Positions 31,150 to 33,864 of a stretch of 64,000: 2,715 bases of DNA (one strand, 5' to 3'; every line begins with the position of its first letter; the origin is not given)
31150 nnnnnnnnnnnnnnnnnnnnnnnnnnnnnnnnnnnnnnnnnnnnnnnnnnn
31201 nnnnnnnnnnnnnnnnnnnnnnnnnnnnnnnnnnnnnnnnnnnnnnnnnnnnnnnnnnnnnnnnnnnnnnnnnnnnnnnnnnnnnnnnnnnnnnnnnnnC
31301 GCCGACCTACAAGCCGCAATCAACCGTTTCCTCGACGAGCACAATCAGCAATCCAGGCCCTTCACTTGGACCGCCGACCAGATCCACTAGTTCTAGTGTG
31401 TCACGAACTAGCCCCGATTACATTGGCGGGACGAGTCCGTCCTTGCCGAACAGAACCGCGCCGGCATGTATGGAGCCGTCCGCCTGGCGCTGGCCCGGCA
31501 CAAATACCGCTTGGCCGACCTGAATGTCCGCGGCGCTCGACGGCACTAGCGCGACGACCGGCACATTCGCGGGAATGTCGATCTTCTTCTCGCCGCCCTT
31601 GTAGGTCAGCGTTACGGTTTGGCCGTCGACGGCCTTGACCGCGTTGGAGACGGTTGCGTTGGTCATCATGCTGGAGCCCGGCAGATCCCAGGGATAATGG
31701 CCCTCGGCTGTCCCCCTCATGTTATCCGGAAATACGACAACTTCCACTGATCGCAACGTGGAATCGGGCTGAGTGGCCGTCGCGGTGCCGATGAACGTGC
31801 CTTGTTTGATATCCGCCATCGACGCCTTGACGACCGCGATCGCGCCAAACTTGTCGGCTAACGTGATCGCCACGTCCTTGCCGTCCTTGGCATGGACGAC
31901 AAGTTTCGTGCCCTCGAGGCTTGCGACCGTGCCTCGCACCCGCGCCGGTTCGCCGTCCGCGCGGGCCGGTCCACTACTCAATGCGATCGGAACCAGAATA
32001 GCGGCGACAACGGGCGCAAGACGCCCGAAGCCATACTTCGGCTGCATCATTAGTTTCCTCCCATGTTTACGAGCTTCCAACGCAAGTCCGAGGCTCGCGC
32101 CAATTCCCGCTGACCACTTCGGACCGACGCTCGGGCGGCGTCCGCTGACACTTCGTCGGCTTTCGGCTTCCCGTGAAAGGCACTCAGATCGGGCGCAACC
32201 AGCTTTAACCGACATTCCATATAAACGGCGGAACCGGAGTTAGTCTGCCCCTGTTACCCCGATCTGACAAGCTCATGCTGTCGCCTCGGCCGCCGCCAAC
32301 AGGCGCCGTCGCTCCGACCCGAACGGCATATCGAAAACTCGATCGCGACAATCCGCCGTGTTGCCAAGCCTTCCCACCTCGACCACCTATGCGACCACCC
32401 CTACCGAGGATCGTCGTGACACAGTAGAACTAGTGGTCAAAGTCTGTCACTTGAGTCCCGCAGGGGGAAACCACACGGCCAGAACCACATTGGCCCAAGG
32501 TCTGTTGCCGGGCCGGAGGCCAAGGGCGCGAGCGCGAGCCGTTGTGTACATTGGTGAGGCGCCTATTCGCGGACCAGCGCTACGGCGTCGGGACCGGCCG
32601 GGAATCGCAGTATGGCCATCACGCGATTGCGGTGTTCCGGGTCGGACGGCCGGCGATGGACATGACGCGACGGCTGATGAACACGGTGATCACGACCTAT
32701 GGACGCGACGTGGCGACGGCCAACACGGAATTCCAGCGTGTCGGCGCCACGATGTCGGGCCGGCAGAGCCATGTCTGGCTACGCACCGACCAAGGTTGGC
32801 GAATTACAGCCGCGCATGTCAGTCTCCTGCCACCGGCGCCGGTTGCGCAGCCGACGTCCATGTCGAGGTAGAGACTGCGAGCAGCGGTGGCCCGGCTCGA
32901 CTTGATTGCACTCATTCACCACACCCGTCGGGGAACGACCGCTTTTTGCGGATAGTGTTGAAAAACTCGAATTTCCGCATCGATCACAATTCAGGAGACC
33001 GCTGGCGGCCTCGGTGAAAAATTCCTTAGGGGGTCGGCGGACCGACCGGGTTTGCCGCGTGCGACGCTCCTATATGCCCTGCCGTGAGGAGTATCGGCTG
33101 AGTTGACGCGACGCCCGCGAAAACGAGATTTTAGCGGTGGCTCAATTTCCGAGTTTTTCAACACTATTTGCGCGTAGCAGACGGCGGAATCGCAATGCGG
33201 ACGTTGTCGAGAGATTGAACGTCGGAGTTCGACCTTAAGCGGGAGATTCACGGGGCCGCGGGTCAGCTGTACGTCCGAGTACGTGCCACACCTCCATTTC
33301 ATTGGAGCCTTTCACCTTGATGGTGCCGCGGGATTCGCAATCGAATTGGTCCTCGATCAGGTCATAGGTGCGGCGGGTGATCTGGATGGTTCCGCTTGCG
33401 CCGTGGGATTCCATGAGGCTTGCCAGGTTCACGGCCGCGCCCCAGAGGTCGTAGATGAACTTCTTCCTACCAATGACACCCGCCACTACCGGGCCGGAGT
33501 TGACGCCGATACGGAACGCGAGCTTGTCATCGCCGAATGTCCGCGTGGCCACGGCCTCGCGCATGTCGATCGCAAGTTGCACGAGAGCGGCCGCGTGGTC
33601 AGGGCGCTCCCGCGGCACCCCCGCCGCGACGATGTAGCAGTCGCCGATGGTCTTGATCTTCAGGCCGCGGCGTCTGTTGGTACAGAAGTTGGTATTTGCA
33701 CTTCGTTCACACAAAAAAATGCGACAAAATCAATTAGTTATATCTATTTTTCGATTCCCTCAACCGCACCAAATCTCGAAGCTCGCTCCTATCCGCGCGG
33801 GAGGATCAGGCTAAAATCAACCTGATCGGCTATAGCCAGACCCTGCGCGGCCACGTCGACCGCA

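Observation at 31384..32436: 1.05-kb cassette bounded by a 22/23-bp inverted repeat and carrying one intact secreted-protein gene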

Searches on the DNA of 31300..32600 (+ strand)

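Call 74: search_rna_families(source=window, start=31300, end=32600, threshold=evalue, max_evalue=1)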
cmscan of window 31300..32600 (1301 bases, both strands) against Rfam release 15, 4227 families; matches with E-value up to 1: 1.
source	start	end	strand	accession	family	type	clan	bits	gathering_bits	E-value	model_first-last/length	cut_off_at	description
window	31769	31840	-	RF00809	mir-241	Gene; miRNA;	-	20.8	63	0.15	1-74/74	no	mir-241 microRNA precursor family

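Call 75: search_dna_similar(query=window:31387-32433:+, collection=plasmids, mode=distant, max_rows=12)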
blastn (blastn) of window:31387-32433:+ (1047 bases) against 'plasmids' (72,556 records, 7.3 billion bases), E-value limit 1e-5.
Records with a match: 27; places in all: 27; records where one place covers at least 80% of the query: 0.
Best place of each record, by identity: 80-90% 1; 60-80% 26.
By first word of the organism name: Rhizobium 18; Neorhizobium 2; Agrobacterium 2; Paraburkholderia 1; Methylobacterium 1; Phyllobacterium 1; Variovorax 1; Paroceanicella 1.
By predicted mobility (MOB-suite, as given by PLSDB): non-mobilizable 23; conjugative 4.
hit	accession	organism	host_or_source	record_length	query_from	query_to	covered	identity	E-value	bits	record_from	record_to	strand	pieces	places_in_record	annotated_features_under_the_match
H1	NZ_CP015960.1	Paraburkholderia caribensis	Mimosa,single cell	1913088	206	446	23%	67.2%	1e-6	63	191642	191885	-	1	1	none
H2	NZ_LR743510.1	Methylobacterium bullatum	-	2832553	167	335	16%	68.4%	4e-6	61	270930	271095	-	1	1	none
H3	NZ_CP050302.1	Phyllobacterium sp. 628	Oxytropis pumilio,cell culture,root ...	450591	195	360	16%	68.1%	4e-6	62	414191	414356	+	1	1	hypothetical protein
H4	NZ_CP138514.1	Variovorax paradoxus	Legume root,PacBio whole genome assembly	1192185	167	329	16%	68.7%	1e-6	64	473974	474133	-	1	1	none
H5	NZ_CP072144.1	Rhizobium sp. L51/94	Blueberry,cell culture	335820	183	335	15%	70.6%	7e-9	71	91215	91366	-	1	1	hypothetical protein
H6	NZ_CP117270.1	Rhizobium rhododendri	Rhododendron sp.,pure bacterial ...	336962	183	335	15%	70.6%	7e-9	71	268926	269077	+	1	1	hypothetical protein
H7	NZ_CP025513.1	Neorhizobium sp. SOG26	Oryza glumipatula,Whole ...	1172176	186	335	14%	71.3%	5e-11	78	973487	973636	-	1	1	none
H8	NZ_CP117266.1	Rhizobium tumorigenes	Rubus sp.,pure bacterial culture,Aerial ...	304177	186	335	14%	71.2%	2e-10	75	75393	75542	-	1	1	hypothetical protein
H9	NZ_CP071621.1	Rhizobium bangladeshense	lentil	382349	186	335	14%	71.2%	2e-10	75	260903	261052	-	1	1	hypothetical protein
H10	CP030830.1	Neorhizobium sp. NCHU2750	Rosa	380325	195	334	13%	75.7%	4e-18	100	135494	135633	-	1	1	hypothetical protein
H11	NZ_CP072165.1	Rhizobium sp. B21/90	Himalayan blackberry,cell culture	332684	186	335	14%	70.0%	2e-8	69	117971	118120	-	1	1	hypothetical protein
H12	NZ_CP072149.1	Rhizobium sp. K1/93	Himalayan blackberry,cell culture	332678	186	335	14%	70.0%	2e-8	69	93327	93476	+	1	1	hypothetical protein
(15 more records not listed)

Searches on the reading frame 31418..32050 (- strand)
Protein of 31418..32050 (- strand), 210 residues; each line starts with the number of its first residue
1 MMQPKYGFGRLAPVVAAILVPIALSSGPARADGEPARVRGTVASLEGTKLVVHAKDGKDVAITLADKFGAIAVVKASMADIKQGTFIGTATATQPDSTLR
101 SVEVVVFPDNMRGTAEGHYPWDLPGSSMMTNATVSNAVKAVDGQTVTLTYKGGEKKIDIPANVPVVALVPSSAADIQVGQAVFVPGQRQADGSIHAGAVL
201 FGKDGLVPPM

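Call 17: search_protein_families(library=ncbifam, proteins=[window:31418-32050:-], max_evalue=0.01)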
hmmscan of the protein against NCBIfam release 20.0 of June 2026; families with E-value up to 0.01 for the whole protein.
window:31418-32050:- (210 aa): 1 family
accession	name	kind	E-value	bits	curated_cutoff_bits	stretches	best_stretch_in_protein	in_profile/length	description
NF040942.2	hypo_ExtJ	equivalog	3.9e-05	24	52.5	1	14-79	6-63/77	selenite/tellurite reduction operon protein ExtJ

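Call 18: search_protein_families(library=pfam, proteins=[window:31418-32050:-], max_evalue=1)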
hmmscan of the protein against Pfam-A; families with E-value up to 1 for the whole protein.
window:31418-32050:- (210 aa): 5 families
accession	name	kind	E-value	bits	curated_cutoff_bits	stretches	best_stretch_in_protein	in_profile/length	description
PF09157.17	TruB-C_2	-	0.0067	16.8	21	1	164-190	1-26/57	Pseudouridine synthase II TruB, C-terminal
PF18914.6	DUF5666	-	0.016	15.9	27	1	172-196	31-56/60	Domain of unknown function (DUF5666)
PF17547.7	DUF5462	-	0.027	14.3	25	1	140-179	101-142/157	Family of unknown function (DUF5462)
PF03968.19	LptD_N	-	0.046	14.4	20.4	1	79-164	10-92/113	LptA/(LptD N-terminal domain) LPS transport protein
PF02736.25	Myosin_N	-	0.074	13.3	27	1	38-62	16-40/45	Myosin N-terminal SH3-like domain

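Call 31: find_related_loci(query=window:31418-32050:-, collection=genome_contigs, flank=3000)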
Query window:31418-32050:- (210 aa) in genome_contigs; peptide patterns used: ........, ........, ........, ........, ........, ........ (x = any residue, [..] = any of these).
317 stretches matched a pattern; 221 encode a relative of the query (tblastn E <= 1e-3); the best 80 are kept; 80 distinct loci.
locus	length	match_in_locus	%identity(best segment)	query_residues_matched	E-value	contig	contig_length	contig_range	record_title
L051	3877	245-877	79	1-210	3e-108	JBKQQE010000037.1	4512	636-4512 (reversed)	MAG: Xanthobacteraceae bacterium isolate MGr1A1B1C__bin_74 MGr1A1B1C_000000014023, whole genome shotgun sequence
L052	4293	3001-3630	80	1-210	4e-107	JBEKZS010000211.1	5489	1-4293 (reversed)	MAG: Roseiarcus sp. isolate SPRUCE 75 SPRUCE_75_211, whole genome shotgun sequence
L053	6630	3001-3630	81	1-210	1e-106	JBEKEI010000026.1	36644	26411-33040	MAG: Roseiarcus sp. isolate SPRUCE 202 SPRUCE_202_26, whole genome shotgun sequence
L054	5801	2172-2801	73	1-210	3e-99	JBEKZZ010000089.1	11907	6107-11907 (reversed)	MAG: Bradyrhizobium sp. isolate SPRUCE 81 SPRUCE_81_89, whole genome shotgun sequence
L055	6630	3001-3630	70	1-210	5e-98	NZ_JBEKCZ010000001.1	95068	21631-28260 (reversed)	MAG: Bradyrhizobium sp. isolate SPRUCE 171 SPRUCE_171_1, whole genome shotgun sequence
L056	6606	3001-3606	74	9-210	6e-97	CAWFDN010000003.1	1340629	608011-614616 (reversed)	MAG: uncultured Alphaproteobacteria bacterium isolate MFD05513.bin.1.81 genome assembly, contig: contig_34421, whole gen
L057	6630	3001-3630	70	1-210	1e-96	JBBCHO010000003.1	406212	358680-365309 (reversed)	MAG: Bradyrhizobium sp. isolate S6_metab_bin.109 s1561.ctg001562l, whole genome shotgun sequence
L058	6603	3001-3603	74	10-210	4e-96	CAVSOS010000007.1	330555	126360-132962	MAG: uncultured proteobacterium isolate MFD03044.bin.2.50 genome assembly, contig: contig_21126, whole genome shotgun se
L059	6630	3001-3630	70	1-210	2e-94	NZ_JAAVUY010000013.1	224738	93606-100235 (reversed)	Bradyrhizobium sp. dw_411 13, whole genome shotgun sequence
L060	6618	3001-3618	71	1-210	5e-94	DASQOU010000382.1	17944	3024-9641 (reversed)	MAG TPA_asm: Bradyrhizobium sp. isolate SMAG_U10811 k141_1524007, whole genome shotgun sequence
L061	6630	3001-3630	67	1-210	8e-94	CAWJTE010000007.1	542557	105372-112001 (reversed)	MAG: uncultured Alphaproteobacteria bacterium isolate MFD01248.bin.2.30 genome assembly, contig: contig_30445, whole gen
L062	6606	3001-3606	73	10-210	7e-94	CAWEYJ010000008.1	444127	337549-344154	MAG: uncultured proteobacterium isolate MFD05512.bin.1.147 genome assembly, contig: contig_24521, whole genome shotgun s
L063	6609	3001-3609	73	9-210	1e-93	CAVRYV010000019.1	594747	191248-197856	MAG: uncultured proteobacterium isolate MFD00964.bin.1.303 genome assembly, contig: contig_67581, whole genome shotgun s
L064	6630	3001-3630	70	1-210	1e-92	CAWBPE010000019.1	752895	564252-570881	MAG: uncultured Alphaproteobacteria bacterium isolate MFD09671.bin.1.108 genome assembly, contig: contig_182, whole geno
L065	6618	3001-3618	70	1-210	2e-92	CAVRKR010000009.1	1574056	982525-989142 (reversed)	MAG: uncultured Alphaproteobacteria bacterium isolate MFD05377.bin.2.162 genome assembly, contig: contig_8305, whole gen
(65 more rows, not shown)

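Call 46: find_encoding_contigs(protein=window:31418-32050:-, flank=4000, max_places=10)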
Protein window:31418-32050:- (210 aa): 2 contigs read that carry it; 2 places shown.
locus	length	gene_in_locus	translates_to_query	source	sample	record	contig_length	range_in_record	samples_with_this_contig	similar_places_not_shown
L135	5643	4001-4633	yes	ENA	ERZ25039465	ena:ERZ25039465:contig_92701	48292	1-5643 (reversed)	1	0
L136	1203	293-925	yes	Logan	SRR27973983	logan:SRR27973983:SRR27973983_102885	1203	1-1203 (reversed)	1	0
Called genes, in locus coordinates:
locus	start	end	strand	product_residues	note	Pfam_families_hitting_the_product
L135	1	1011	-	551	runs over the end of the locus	PF00501:AMP-binding, PF13193:AMP-binding_C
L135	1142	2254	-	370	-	PF12625:Arabinose_bd, PF12833:HTH_18, PF00165:HTH_AraC (weak)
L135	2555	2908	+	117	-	PF00211:Guanylate_cyc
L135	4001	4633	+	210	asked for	-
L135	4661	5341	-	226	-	PF13358:DDE_3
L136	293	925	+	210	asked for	-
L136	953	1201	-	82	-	?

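Call 73: search_protein_families(library=pfam, alignment_id=A2, max_evalue=0.01)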
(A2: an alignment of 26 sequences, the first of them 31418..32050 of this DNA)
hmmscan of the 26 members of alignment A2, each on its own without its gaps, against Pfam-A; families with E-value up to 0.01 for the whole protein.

A. member 1, window:31418-32050:- (210 aa): 1 family
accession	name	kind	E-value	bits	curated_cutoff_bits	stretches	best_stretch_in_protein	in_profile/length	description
PF09157.17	TruB-C_2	-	0.0067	16.8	21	0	164-190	1-26/57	Pseudouridine synthase II TruB, C-terminal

B. families by the number of members that match (of 26 scanned): 4 families
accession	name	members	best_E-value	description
PF02736.25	Myosin_N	16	2.5e-05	Myosin N-terminal SH3-like domain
PF18914.6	DUF5666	3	1.7e-05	Domain of unknown function (DUF5666)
PF09157.17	TruB-C_2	3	0.0044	Pseudouridine synthase II TruB, C-terminal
PF17957.7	Big_7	1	0.0089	Bacterial Ig domain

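Call 77: predict_structure(alignment_id=A2)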
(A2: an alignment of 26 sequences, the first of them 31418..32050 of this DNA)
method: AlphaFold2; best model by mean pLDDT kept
length: 210 residues; sequences in the alignment: 26
mean_pLDDT: 77.0   pTM: 0.70
mean pLDDT of the five models: 77.0, 76.9, 75.5, 75.2, 74.4
residues with pLDDT >= 90: 80; 70-90: 72; 50-70: 20; < 50: 38
segments of 3 or more residues with pLDDT < 50: 1-29, 116-118, 124-127
pLDDT, mean of each block of 10 residues (from residue 1): 39 36 37 78 97 92 94 92 87 81 84 56 49 75 89 85 88 95 90 91 82
secondary structure, 60 per line:
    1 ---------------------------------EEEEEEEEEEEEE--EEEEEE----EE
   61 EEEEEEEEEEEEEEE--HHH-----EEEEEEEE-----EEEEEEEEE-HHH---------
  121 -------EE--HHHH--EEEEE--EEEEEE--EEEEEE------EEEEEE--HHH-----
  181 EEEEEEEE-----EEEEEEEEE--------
elements in order: E34-46 E49-54 E59-75 E86-93 E99-107 H132-135 E138-142 E145-150 E153-158 E165-170 E181-188 E194-202

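Call 79: fold_search(model_id=the predicted structure, library=pdb)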
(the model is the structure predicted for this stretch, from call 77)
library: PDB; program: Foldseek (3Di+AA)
matches with E <= 10: 951; with E <= 0.001: 0
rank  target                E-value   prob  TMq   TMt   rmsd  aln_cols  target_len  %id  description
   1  5kzf_K                4.9e-02  0.11  0.13  0.07  19.6       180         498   10  Crystal structure of near full-length hexameric Mycobacterium tuberculosis proteasomal ATPase Mpa in apo form (released 2017-05-17)
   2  5kzf_H                7.5e-02  0.11  0.12  0.07  18.6       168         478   12  Crystal structure of near full-length hexameric Mycobacterium tuberculosis proteasomal ATPase Mpa in apo form (released 2017-05-17)
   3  7zhh_A                8.4e-02  0.10  0.13  0.13  21.5       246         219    9  Complex structure of drosophila Unr CSD789 and a poly(A) RNA sequence (released 2022-12-07)
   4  3fp9_D                1.2e-01  0.10  0.13  0.18  17.8       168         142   12  Crystal structure of Intern Domain of proteasome-associated ATPase, Mycobacterium tuberculosis (released 2009-10-27)
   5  3fp9_F                1.2e-01  0.08  0.12  0.17  17.9       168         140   13  Crystal structure of Intern Domain of proteasome-associated ATPase, Mycobacterium tuberculosis (released 2009-10-27)
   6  3fp9_G                1.2e-01  0.10  0.13  0.18  17.6       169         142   12  Crystal structure of Intern Domain of proteasome-associated ATPase, Mycobacterium tuberculosis (released 2009-10-27)
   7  6h4d                  1.3e-01  0.28  0.15  0.11  17.6       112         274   13  Crystal structure of RsgA from Pseudomonas aeruginosa (released 2019-06-26)
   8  9h6h_B                1.4e-01  0.13  0.16  0.06  14.8       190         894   10  Bacteroides ovatus GH98 endoxylanase with Seleno-methionine substituents (released 2025-11-05)
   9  3fp9_E                1.6e-01  0.12  0.13  0.19  16.9       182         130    9  Crystal structure of Intern Domain of proteasome-associated ATPase, Mycobacterium tuberculosis (released 2009-10-27)
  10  9a6x_B                1.6e-01  0.10  0.13  0.14  19.5       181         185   10  Integrative model of PTAS-EFP by crosslinking MS and deep learning (released 2024-09-18)
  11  7px9_E                1.6e-01  0.10  0.13  0.06  17.4       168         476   12  Substrate-engaged mycobacterial Proteasome-associated ATPase - focused 3D refinement (state A) (released 2022-01-19)
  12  7px9_D                1.7e-01  0.09  0.13  0.06  17.9       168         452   12  Substrate-engaged mycobacterial Proteasome-associated ATPase - focused 3D refinement (state A) (released 2022-01-19)
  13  5kzf_C                1.7e-01  0.08  0.13  0.08  18.1       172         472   12  Crystal structure of near full-length hexameric Mycobacterium tuberculosis proteasomal ATPase Mpa in apo form (released 2017-05-17)
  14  7px9_C                1.8e-01  0.09  0.12  0.08  16.4       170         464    9  Substrate-engaged mycobacterial Proteasome-associated ATPase - focused 3D refinement (state A) (released 2022-01-19)
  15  7t0r_A                1.8e-01  0.03  0.09  0.07  20.0       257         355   10  Crystal structure of the anti-CD4 adnectin 6940_B01 as a complex with the extracellular domains of CD4 and ibalizumab  (released 2022-01-12)
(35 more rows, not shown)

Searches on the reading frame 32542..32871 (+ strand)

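Call 17: search_protein_families(library=ncbifam, proteins=[window:32542-32871:+], max_evalue=0.01)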
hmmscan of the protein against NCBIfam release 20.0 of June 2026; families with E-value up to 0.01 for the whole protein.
window:32542-32871:+ (109 aa): 1 family
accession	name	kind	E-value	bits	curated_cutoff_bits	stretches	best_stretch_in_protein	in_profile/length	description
NF033625.1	HpxZ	equivalog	3.9e-30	104.7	135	1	9-96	34-122/122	oxalurate catabolism protein HpxZ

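Call 18: search_protein_families(library=pfam, proteins=[window:32542-32871:+], max_evalue=1)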
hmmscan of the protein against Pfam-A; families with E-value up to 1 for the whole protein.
window:32542-32871:+ (109 aa): 3 families
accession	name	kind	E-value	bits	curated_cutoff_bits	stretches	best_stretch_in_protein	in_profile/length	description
PF11533.15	AtzH-like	-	1.6e-29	102.7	27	1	13-96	43-123/126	AtzH-like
PF13474.12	SnoaL_3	-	0.0043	17.8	22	1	8-95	23-118/121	SnoaL-like domain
PF14534.12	DUF4440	-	0.076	13.9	25.2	1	48-88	69-107/107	Domain of unknown function (DUF4440)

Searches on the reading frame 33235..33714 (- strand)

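Call 5: search_protein_families(library=pfam, proteins=[window:33235-33714:-], max_evalue=0.01)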
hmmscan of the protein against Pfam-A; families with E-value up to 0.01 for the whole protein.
window:33235-33714:- (159 aa): 1 family
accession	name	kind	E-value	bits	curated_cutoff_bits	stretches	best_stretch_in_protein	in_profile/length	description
PF00211.25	Guanylate_cyc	-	6.1e-41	140.5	21.9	1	13-145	47-181/183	Adenylate and Guanylate cyclase catalytic domain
